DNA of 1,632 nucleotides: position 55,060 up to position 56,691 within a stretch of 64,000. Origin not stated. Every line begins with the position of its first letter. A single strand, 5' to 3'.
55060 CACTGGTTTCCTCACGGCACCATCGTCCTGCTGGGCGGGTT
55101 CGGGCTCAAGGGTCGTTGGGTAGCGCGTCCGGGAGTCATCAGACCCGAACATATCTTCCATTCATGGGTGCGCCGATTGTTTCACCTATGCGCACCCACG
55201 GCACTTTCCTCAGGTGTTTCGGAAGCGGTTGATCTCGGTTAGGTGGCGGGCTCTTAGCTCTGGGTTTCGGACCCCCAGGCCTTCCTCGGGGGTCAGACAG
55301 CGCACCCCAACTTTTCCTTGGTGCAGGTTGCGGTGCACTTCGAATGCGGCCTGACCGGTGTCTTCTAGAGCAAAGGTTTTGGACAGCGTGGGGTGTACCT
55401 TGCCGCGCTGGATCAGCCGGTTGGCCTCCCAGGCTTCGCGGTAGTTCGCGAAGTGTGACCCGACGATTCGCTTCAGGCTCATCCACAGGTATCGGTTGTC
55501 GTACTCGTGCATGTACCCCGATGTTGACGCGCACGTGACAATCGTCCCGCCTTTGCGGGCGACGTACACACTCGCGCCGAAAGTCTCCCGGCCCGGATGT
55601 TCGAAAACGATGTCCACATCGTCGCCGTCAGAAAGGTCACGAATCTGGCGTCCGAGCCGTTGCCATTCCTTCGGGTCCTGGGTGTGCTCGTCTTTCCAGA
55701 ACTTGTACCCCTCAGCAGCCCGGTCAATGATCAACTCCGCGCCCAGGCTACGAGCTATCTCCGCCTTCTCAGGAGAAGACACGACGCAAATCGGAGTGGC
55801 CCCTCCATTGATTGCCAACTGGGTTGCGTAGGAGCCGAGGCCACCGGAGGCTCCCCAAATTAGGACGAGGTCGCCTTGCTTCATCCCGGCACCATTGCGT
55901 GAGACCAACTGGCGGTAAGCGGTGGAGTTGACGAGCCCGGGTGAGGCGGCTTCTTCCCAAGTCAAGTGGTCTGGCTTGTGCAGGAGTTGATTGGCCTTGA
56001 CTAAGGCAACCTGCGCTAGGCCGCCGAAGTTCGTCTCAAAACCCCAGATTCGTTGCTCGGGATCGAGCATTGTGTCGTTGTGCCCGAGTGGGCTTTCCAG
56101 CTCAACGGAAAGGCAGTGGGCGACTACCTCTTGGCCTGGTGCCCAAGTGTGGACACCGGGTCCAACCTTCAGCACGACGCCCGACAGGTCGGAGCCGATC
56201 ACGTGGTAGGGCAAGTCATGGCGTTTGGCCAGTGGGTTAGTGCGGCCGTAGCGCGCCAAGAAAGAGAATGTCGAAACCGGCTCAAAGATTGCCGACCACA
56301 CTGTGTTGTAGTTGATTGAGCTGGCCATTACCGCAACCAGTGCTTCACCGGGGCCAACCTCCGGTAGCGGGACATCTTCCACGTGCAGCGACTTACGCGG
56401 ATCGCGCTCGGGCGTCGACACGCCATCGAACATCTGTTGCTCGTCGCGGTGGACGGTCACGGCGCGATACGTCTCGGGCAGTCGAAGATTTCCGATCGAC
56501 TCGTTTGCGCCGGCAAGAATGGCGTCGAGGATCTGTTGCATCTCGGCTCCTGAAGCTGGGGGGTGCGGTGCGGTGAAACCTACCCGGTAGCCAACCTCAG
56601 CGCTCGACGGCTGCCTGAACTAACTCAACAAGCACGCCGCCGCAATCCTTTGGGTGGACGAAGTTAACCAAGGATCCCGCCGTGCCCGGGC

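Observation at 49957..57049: Group-3b-type NiFe hydrogenase operon lies head-to-tail behind crotonyl-CoA carboxylase/reductase and an acyl-CoA epimerase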

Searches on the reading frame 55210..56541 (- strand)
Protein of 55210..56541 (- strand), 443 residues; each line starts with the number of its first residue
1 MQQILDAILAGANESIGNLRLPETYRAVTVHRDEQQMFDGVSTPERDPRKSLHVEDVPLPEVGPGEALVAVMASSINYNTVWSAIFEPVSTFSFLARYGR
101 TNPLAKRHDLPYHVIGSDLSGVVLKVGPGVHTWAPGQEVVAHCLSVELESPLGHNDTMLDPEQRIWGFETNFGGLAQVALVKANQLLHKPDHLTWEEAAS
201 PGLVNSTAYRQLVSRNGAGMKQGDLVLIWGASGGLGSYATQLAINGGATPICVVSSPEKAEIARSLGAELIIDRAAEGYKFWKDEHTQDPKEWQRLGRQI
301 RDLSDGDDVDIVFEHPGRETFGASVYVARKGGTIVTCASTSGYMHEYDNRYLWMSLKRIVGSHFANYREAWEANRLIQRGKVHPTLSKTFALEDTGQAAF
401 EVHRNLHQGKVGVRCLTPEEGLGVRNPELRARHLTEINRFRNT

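Call 3: search_protein_families(library=pfam, proteins=[window:55210-56541:-])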
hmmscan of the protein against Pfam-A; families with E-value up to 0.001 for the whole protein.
window:55210-56541:- (443 aa): 3 families
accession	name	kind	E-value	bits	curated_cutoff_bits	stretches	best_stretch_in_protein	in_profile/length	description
PF00107.32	ADH_zinc_N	-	7.7e-20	71.6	31.8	1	234-373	1-122/129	Zinc-binding dehydrogenase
PF08240.17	ADH_N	-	4.3e-14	53.1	23.5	1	63-191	1-104/104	Alcohol dehydrogenase GroES-like domain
PF13602.12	ADH_zinc_N_2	-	4.3e-08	34.6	27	1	302-411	17-132/134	Zinc-binding dehydrogenase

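Call 4: search_protein_families(library=ncbifam, proteins=[window:55210-56541:-])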
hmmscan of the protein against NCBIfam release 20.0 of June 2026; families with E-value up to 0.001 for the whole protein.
window:55210-56541:- (443 aa): 19 families
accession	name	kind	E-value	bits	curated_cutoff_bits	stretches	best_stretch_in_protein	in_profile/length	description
TIGR01751.1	crot-CoA-red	equivalog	1.6e-176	586.9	378.55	1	29-425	2-397/398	crotonyl-CoA carboxylase/reductase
TIGR02824.1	quinone_pig3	subfamily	3e-31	108.6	296.8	1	171-411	90-321/325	putative NAD(P)H quinone oxidoreductase, PIG3 family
NF041172.1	AcrlCoa_red_Thmprot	equivalog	1.7e-25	89.7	500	1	114-413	57-332/334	acryloyl-CoA reductase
NF010344.0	PRK13771.1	subfamily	1.8e-25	89.6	349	2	50-274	11-213/334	putative alcohol dehydrogenase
TIGR02823.1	oxido_YhdH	subfamily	1.3e-16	60.3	297.25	1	170-276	92-199/324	acrylyl-CoA reductase family protein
NF008024.0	PRK10754.1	subfamily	9.9e-15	54.4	348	1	153-344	73-245/327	NADPH:quinone reductase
TIGR02817.1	adh_fam_1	subfamily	2.5e-14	53.5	284.05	1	153-275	74-202/336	zinc-binding alcohol dehydrogenase family protein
NF051456.1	acrylyl_AcuI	equivalog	3.7e-13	49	440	1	166-275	88-199/325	acrylyl-CoA reductase (NADPH)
NF041097.1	keto_inos_dh_IolM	equivalog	1.6e-12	46.8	450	1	51-399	39-374/389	scyllo-inosose 3-dehydrogenase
NF006940.0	PRK09422.1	equivalog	1.6e-11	43.8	344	1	113-410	54-330/338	alcohol dehydrogenase AdhP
TIGR00692.1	tdh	equivalog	2.6e-11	43.1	458.35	1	47-411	6-336/340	L-threonine 3-dehydrogenase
TIGR03201.1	dearomat_had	equivalog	2.1e-10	40.2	338.65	1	107-274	50-217/349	6-hydroxycyclohex-1-ene-1-carbonyl-CoA dehydrogenase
TIGR03989.1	Rxyl_3153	subfamily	3.8e-10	39.6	440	1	172-378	138-329/370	NDMA-dependent alcohol dehydrogenase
NF003808.0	PRK05396.1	equivalog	3.7e-09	35.9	380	1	50-411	11-336/341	L-threonine 3-dehydrogenase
NF041183.1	Pks2_ls1_myc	equivalog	1.8e-08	31.7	2400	1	183-274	1507-1596/2086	sulfolipid-1 biosynthesis phthioceranic/hydroxyphthioceranic acid synthase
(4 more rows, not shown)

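Call 16: find_homologous_proteins(query=window:55210-56541:-, max_evalue=1e-50)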
Query window:55210-56541:- (443 aa): 7999 proteins with E <= 1e-50 among 8000 candidates; the best 120 are listed.
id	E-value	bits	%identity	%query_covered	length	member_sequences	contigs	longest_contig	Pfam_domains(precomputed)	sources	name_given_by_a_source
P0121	0.0e+0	1018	100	100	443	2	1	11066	PF00107.33,PF13602.13,PF08240.18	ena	-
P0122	2.4e-284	961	93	100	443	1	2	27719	PF00107.33,PF13602.13,PF08240.18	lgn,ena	-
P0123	4.4e-283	957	93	100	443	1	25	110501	PF00107.33,PF13602.13,PF08240.18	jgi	jgi:crotonyl-CoA reductase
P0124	7.8e-283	956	92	100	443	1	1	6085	PF00107.33,PF13602.13,PF08240.18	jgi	jgi:crotonyl-CoA reductase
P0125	1.9e-272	922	89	100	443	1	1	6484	PF00107.33,PF13602.13,PF08240.18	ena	-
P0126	1.6e-271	918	88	100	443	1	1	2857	PF00107.33,PF13602.13,PF08240.18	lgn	-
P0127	8.6e-270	913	89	100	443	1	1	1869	PF00107.33,PF13602.13,PF08240.18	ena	-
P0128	1.1e-268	909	88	100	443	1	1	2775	PF00107.33,PF13602.13,PF08240.18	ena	-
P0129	2.3e-259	878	84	100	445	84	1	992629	PF00107.33,PF13602.13,PF08240.18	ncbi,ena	-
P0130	5.4e-259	877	83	100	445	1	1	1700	PF00107.33,PF13602.13,PF08240.18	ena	-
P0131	5.4e-259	877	-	-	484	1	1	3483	PF00107.33,PF13602.13,PF08240.18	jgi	-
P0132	1.1e-258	876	84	100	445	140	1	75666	PF00107.33,PF13602.13,PF08240.18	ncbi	ncbi:MAG: crotonyl-CoA carboxylase/reductase [Candidatus Nanopelagicales bacterium]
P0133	1.2e-258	876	83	100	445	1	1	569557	PF00107.33,PF13602.13,PF08240.18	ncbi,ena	-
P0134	1.6e-258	876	83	100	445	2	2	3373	PF00107.33,PF13602.13,PF08240.18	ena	-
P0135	1.9e-258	875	83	100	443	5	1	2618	PF00107.33,PF13602.13,PF08240.18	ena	-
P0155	3.0e-254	861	81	100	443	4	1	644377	PF00107.33,PF13602.13,PF08240.18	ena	-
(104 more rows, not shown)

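Call 17: find_encoding_contigs(protein=P0123, flank=10000, max_places=3)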
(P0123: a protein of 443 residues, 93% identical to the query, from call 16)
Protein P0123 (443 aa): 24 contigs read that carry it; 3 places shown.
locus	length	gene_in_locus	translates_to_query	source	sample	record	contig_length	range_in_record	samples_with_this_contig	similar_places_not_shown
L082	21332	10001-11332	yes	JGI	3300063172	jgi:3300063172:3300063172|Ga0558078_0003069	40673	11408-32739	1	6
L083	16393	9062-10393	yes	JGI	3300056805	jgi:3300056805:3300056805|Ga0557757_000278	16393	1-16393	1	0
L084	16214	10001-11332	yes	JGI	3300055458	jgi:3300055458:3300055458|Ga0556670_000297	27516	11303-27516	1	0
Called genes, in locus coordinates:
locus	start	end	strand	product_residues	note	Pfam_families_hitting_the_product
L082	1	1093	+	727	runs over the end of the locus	PF22019:GlgB_N, PF02922:CBM_48, PF00128:Alpha-amylase (weak), PF02806:Alpha-amylase_C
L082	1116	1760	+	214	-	PF13173:AAA_14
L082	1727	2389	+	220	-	PF13635:DUF4143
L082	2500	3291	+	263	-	PF01209:Ubie_methyltran, PF13489:Methyltransf_23, PF08241:Methyltransf_11, PF08242:Methyltransf_12, PF13649:Methyltransf_25, PF13847:Methyltransf_31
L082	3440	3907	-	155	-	PF12802:MarR_2, PF01047:MarR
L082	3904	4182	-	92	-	-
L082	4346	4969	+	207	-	PF08240:ADH_N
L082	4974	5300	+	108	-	PF13602:ADH_zinc_N_2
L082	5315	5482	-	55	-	-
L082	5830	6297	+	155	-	-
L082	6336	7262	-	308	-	PF00085:Thioredoxin, PF14561:TPR_20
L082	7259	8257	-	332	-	PF03308:MeaB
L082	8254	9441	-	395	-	PF00108:Thiolase_N, PF02803:Thiolase_C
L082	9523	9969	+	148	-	PF00903:Glyoxalase, PF13468:Glyoxalase_3, PF13669:Glyoxalase_4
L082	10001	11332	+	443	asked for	PF08240:ADH_N, PF00107:ADH_zinc_N, PF13602:ADH_zinc_N_2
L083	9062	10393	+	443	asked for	PF08240:ADH_N, PF00107:ADH_zinc_N, PF13602:ADH_zinc_N_2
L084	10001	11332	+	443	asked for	PF08240:ADH_N, PF00107:ADH_zinc_N, PF13602:ADH_zinc_N_2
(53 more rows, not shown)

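Call 18: find_encoding_contigs(protein=P0122, flank=10000, max_places=2)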
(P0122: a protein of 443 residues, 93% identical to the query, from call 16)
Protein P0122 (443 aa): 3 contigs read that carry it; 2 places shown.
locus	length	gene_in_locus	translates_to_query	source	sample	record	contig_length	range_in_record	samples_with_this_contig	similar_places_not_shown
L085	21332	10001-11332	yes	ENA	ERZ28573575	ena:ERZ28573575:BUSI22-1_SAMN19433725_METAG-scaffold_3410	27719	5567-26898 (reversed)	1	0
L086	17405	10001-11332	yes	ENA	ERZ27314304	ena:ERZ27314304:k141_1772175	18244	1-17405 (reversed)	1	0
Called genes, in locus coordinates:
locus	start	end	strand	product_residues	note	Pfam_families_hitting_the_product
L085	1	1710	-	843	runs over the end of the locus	?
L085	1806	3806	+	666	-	PF11896:GlgE_dom_N_S, PF21702:GLGE_C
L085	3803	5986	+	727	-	PF22019:GlgB_N, PF02922:CBM_48, PF00128:Alpha-amylase (faint), PF02806:Alpha-amylase_C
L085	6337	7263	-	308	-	PF00085:Thioredoxin, PF14561:TPR_20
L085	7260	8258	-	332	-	PF03308:MeaB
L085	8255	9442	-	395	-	PF00108:Thiolase_N, PF02803:Thiolase_C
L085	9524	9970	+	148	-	PF00903:Glyoxalase, PF13468:Glyoxalase_3, PF13669:Glyoxalase_4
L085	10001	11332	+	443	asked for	PF08240:ADH_N, PF00107:ADH_zinc_N, PF13602:ADH_zinc_N_2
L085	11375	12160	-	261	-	PF00561:Abhydrolase_1, PF12697:Abhydrolase_6, PF12146:Hydrolase_4 (faint)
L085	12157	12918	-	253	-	PF00106:adh_short, PF08659:KR, PF13460:NAD_binding_10 (weak), PF13561:adh_short_C2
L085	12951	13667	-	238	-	-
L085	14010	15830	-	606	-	PF02826:2-Hacid_dh_C (faint), PF03721:UDPG_MGDP_dh_N (faint), PF02737:3HCDH_N, PF03446:NAD_binding_2 (weak), PF03807:F420_oxidored (faint), PF00725:3HCDH, PF02737:3HCDH_N, PF00725:3HCDH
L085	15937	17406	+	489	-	PF00171:Aldedh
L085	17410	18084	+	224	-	PF21003:NucS_N, PF01939:NucS_C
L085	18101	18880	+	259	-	PF03746:LamB_YcsF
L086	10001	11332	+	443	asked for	PF08240:ADH_N, PF00107:ADH_zinc_N, PF13602:ADH_zinc_N_2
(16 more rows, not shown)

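Call 24: find_encoding_contigs(protein=P0125, flank=10000, max_places=2)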
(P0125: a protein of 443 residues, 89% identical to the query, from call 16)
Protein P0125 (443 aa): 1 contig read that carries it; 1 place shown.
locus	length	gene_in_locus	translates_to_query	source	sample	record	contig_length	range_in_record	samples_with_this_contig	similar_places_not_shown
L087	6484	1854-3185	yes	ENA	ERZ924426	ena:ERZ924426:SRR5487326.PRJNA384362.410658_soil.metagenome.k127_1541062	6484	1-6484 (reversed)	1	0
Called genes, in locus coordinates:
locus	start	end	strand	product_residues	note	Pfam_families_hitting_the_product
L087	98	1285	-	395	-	PF00108:Thiolase_N, PF02803:Thiolase_C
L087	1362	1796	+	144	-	PF00903:Glyoxalase, PF13468:Glyoxalase_3, PF13669:Glyoxalase_4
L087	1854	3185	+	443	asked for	PF08240:ADH_N, PF00107:ADH_zinc_N, PF13602:ADH_zinc_N_2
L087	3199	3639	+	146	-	PF00165:HTH_AraC, PF12833:HTH_18, PF00165:HTH_AraC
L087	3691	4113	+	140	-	PF00903:Glyoxalase, PF13669:Glyoxalase_4 (weak)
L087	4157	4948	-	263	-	PF00561:Abhydrolase_1, PF12146:Hydrolase_4 (weak), PF12697:Abhydrolase_6, PF03096:Ndr (weak)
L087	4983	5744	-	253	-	PF00106:adh_short, PF08659:KR (weak), PF13561:adh_short_C2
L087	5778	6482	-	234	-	?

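Call 25: find_encoding_contigs(protein=P0129, flank=10000, max_places=2)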
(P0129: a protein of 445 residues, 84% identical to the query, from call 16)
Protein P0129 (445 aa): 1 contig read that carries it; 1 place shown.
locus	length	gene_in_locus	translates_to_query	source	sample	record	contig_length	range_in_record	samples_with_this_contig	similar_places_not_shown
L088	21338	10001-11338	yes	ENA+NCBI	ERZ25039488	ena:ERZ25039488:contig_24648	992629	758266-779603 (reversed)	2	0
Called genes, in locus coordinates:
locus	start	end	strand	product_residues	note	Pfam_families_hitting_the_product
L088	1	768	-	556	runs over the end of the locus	PF00449:Urease_alpha, PF07969:Amidohydro_3 (faint), PF01979:Amidohydro_1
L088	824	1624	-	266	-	PF00547:Urease_gamma, PF00699:Urease_beta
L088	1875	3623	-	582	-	PF01642:MM_CoA_mutase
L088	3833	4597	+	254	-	PF09900:DUF2127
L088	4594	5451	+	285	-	PF27100:DcsG_N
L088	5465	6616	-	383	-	PF09594:GT87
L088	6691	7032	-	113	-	-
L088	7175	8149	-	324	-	PF03308:MeaB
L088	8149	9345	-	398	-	PF00108:Thiolase_N, PF00109:ketoacyl-synt (faint), PF02803:Thiolase_C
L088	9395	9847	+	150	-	PF00903:Glyoxalase, PF13468:Glyoxalase_3, PF13669:Glyoxalase_4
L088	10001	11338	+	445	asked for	PF08240:ADH_N, PF00107:ADH_zinc_N, PF13602:ADH_zinc_N_2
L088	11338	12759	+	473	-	PF01425:Amidase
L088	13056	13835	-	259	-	PF00561:Abhydrolase_1, PF12146:Hydrolase_4, PF12697:Abhydrolase_6, PF03096:Ndr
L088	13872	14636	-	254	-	PF00106:adh_short, PF08659:KR, PF13460:NAD_binding_10 (weak), PF13561:adh_short_C2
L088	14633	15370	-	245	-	-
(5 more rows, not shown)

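Call 53: find_encoding_contigs(protein=P0124, flank=6000, max_places=2)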
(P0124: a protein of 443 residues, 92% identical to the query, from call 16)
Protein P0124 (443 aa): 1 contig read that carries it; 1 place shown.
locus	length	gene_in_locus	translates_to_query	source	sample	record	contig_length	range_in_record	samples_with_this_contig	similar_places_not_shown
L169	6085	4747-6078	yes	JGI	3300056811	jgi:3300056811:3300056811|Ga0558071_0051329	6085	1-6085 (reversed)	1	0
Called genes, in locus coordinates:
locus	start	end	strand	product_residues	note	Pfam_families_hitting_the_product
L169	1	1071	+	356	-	?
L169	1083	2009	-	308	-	PF00085:Thioredoxin, PF14561:TPR_20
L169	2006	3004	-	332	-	PF03308:MeaB, PF01656:CbiA (weak)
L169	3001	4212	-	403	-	PF00108:Thiolase_N, PF02803:Thiolase_C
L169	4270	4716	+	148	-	PF00903:Glyoxalase, PF13468:Glyoxalase_3, PF13669:Glyoxalase_4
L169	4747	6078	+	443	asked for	PF08240:ADH_N, PF00107:ADH_zinc_N, PF13602:ADH_zinc_N_2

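Call 54: find_encoding_contigs(protein=P0155, flank=6000, max_places=1)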
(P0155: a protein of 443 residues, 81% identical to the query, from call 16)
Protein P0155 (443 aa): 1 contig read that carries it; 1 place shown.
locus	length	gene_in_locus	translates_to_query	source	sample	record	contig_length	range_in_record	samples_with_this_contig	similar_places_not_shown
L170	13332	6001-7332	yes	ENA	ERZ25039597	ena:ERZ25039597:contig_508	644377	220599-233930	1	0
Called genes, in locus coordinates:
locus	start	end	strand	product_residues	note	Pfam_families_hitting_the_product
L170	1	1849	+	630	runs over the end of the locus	PF09084:NMT1, PF12974:Phosphonate-bd (weak), PF13379:NMT1_2, PF00005:ABC_tran, PF13191:AAA_16 (weak)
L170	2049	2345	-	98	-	-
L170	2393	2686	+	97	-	PF00528:BPD_transp_1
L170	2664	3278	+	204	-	PF02082:Rrf2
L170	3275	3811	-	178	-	PF03308:MeaB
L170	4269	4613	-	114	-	PF02803:Thiolase_C, PF22691:Thiolase_C_1 (faint)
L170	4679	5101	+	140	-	-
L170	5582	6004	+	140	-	PF00903:Glyoxalase, PF13468:Glyoxalase_3, PF13669:Glyoxalase_4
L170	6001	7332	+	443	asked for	PF08240:ADH_N, PF00107:ADH_zinc_N, PF13602:ADH_zinc_N_2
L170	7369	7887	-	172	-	-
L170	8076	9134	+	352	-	PF01594:AI-2E_transport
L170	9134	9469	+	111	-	PF04237:YjbR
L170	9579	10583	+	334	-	PF01370:Epimerase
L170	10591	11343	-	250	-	PF00561:Abhydrolase_1, PF12146:Hydrolase_4, PF12697:Abhydrolase_6, PF03096:Ndr, PF08386:Abhydrolase_4 (weak)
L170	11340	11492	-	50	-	PF13561:adh_short_C2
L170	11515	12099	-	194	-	PF00106:adh_short, PF08659:KR, PF13561:adh_short_C2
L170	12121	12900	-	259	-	-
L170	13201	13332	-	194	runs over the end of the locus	PF02737:3HCDH_N, PF00725:3HCDH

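Call 55: find_encoding_contigs(protein=P0133, flank=6000, max_places=1)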
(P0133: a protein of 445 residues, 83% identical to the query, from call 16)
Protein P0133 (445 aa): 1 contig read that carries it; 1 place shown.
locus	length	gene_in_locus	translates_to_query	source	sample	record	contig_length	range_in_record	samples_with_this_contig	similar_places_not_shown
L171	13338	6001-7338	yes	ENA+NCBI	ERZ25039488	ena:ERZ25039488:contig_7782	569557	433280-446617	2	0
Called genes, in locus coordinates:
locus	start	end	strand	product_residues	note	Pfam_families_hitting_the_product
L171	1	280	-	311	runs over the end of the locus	PF00085:Thioredoxin, PF14561:TPR_20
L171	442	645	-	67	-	-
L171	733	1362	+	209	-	PF00440:TetR_N, PF16859:TetR_C_11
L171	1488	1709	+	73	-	PF03060:NMO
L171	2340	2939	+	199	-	PF03060:NMO (faint)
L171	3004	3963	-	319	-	PF03308:MeaB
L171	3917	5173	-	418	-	PF00108:Thiolase_N, PF02803:Thiolase_C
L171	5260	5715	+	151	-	PF00903:Glyoxalase, PF13468:Glyoxalase_3, PF13669:Glyoxalase_4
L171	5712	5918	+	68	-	-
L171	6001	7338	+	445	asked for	PF08240:ADH_N, PF00107:ADH_zinc_N, PF13602:ADH_zinc_N_2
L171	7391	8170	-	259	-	PF00561:Abhydrolase_1, PF12146:Hydrolase_4, PF12697:Abhydrolase_6, PF03096:Ndr (weak)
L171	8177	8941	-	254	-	PF00106:adh_short, PF08659:KR, PF13460:NAD_binding_10 (weak), PF13561:adh_short_C2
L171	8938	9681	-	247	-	-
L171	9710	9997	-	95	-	PF27609:Rv1322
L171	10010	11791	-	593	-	PF02737:3HCDH_N, PF03446:NAD_binding_2 (faint), PF03807:F420_oxidored (faint), PF00725:3HCDH, PF02737:3HCDH_N, PF00725:3HCDH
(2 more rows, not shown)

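Call 61: find_encoding_contigs(protein=P0121, flank=8000, max_places=3)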
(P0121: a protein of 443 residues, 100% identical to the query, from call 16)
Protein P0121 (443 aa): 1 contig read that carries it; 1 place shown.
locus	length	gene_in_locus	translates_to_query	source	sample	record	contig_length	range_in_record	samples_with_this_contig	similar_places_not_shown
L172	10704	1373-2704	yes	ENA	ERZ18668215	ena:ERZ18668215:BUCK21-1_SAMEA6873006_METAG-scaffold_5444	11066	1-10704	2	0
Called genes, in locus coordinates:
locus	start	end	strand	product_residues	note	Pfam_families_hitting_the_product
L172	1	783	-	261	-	?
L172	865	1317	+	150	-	PF00903:Glyoxalase, PF13468:Glyoxalase_3, PF13669:Glyoxalase_4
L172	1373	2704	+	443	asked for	PF08240:ADH_N, PF00107:ADH_zinc_N, PF13602:ADH_zinc_N_2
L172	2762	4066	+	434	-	PF12838:Fer4_7 (faint), PF13183:Fer4_8 (faint), PF13534:Fer4_17 (faint), PF13187:Fer4_9 (faint), PF25160:LdpA_Fe-S-bd (faint), PF00037:Fer4 (faint), PF17179:Fer4_22, PF13746:Fer4_18 (weak), +3 more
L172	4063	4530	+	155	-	PF00027:cNMP_binding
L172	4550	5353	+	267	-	PF00175:NAD_binding_1, PF10418:DHODB_Fe-S_bind (weak)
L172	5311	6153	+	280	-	PF01058:Oxidored_q6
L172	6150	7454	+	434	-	PF00374:NiFeSe_Hases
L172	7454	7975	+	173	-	PF01750:HycI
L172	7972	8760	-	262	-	PF00561:Abhydrolase_1, PF03096:Ndr, PF12697:Abhydrolase_6, PF12146:Hydrolase_4 (weak)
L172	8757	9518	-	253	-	PF00106:adh_short, PF13561:adh_short_C2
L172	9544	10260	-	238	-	-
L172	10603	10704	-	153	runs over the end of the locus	?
